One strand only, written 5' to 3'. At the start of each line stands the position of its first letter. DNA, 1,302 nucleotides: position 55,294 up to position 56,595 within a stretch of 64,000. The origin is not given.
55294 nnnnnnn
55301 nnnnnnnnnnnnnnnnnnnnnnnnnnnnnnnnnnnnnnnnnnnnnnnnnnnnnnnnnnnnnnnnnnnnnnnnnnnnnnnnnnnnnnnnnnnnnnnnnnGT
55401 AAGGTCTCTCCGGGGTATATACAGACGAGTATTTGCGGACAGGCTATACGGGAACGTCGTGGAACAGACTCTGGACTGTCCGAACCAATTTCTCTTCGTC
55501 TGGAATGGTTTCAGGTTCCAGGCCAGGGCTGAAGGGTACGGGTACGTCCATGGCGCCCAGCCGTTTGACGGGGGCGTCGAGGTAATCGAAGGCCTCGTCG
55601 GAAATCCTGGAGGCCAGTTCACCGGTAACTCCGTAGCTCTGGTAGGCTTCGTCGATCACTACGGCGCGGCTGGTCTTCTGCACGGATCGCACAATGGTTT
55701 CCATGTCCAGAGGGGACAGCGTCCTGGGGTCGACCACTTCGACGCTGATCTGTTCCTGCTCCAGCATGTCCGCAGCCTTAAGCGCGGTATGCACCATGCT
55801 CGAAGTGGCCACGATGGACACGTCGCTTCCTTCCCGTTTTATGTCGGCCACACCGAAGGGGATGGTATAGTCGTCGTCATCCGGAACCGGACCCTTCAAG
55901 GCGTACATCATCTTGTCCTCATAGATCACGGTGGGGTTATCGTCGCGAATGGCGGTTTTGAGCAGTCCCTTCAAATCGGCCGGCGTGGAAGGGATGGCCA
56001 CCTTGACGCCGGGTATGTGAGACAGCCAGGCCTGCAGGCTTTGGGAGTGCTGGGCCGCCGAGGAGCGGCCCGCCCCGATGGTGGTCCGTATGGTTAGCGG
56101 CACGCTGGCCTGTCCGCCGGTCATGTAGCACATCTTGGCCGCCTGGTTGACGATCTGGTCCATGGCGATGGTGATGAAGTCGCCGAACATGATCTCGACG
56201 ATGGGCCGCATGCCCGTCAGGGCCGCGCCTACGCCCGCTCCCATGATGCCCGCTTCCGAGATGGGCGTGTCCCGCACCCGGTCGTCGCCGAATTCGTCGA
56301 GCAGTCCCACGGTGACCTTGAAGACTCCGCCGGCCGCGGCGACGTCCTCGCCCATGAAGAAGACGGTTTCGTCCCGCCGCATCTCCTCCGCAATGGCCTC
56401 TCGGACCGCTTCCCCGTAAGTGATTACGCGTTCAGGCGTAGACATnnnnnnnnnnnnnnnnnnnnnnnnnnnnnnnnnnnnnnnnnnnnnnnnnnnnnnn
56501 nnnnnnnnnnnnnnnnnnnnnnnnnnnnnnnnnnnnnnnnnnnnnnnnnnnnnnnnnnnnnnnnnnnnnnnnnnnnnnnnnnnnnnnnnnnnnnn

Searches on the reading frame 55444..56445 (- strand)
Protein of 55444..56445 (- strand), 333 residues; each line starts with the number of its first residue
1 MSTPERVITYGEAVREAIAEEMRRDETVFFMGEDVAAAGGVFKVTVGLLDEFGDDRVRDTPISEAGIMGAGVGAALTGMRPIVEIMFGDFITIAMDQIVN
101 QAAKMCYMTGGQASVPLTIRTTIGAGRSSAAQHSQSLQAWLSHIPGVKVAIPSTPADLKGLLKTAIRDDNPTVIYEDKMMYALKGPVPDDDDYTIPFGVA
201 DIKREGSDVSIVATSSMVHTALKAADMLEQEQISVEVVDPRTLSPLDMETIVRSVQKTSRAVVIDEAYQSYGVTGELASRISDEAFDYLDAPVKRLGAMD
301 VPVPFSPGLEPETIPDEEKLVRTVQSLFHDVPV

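Call 8: search_protein_families(library=pfam, proteins=[window:55444-56445:-], max_evalue=0.001)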
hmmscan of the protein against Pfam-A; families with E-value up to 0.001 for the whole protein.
window:55444-56445:- (333 aa): 4 families
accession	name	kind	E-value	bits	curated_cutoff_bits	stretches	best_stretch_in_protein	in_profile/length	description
PF02779.29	Transket_pyr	-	2.2e-48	164.6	27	1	8-181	3-172/174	Transketolase, pyrimidine binding domain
PF02780.25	Transketolase_C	-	1.4e-40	138.5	25.9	1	198-319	1-123/124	Transketolase, C-terminal domain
PF17147.9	PFOR_II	-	4.7e-06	27.3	27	1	208-288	2-81/102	Pyruvate:ferredoxin oxidoreductase core domain II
PF22613.1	Transketolase_C_1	-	0.00024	21.7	27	1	205-248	10-53/113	Transketolase-like TK C-terminal domain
